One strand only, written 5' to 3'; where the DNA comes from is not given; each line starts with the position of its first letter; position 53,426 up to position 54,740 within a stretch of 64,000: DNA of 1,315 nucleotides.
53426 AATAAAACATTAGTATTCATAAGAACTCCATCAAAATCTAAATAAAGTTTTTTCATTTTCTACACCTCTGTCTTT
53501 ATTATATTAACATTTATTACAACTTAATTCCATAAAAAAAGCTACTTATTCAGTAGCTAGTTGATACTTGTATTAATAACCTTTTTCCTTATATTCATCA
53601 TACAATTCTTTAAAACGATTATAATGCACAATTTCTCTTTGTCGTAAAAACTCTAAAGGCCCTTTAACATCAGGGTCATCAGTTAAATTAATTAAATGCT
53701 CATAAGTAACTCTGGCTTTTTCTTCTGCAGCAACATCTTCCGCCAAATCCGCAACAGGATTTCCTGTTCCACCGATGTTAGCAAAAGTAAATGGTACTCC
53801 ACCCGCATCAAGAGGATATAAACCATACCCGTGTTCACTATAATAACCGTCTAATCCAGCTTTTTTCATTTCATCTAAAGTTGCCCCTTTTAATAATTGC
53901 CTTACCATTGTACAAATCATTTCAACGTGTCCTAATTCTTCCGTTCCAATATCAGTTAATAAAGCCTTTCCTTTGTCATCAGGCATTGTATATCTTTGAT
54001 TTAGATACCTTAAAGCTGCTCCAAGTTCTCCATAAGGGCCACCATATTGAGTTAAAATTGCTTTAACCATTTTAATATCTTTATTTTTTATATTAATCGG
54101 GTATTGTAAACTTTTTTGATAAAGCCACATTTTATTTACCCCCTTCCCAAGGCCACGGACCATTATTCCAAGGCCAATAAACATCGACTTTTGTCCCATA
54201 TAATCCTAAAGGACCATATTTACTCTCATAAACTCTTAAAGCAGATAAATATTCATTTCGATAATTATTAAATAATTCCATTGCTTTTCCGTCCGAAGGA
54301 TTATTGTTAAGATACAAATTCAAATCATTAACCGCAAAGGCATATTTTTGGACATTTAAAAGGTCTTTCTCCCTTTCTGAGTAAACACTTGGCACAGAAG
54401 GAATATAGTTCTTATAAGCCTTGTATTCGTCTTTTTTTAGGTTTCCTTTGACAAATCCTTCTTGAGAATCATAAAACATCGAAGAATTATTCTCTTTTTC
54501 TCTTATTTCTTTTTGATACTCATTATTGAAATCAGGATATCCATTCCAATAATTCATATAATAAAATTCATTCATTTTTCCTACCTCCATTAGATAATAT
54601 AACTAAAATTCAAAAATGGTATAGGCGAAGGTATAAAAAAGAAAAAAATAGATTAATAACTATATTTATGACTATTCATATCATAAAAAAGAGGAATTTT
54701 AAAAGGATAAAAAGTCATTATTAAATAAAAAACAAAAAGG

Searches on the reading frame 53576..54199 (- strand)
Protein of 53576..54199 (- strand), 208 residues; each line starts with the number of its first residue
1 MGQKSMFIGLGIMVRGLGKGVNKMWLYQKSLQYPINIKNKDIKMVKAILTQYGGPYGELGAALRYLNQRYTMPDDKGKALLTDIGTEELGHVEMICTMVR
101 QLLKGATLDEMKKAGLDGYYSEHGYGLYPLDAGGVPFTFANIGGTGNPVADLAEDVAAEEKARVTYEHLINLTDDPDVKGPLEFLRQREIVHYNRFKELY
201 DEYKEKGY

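Call 21: search_protein_families(library=pfam, max_evalue=0.001, proteins=[window:53576-54199:-])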
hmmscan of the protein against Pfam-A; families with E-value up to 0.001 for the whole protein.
window:53576-54199:- (208 aa): 1 family
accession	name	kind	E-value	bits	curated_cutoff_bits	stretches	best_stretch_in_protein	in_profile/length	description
PF05067.18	Mn_catalase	-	3.7e-55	187.4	27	1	24-205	1-196/284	Manganese containing catalase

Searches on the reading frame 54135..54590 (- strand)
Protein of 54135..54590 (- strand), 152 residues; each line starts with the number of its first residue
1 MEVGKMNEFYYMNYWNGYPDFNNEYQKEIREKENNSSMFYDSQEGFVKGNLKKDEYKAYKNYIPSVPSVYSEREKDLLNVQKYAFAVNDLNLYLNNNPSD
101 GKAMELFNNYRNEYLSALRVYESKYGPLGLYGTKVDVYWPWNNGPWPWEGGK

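Call 21: search_protein_families(library=pfam, max_evalue=0.001, proteins=[window:54135-54590:-])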
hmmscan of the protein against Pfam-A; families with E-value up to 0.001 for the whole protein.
window:54135-54590:- (152 aa): 1 family
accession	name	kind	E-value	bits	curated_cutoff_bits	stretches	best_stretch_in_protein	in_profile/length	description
PF12652.12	CotJB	-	2.1e-22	79.6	29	1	77-149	4-76/76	CotJB protein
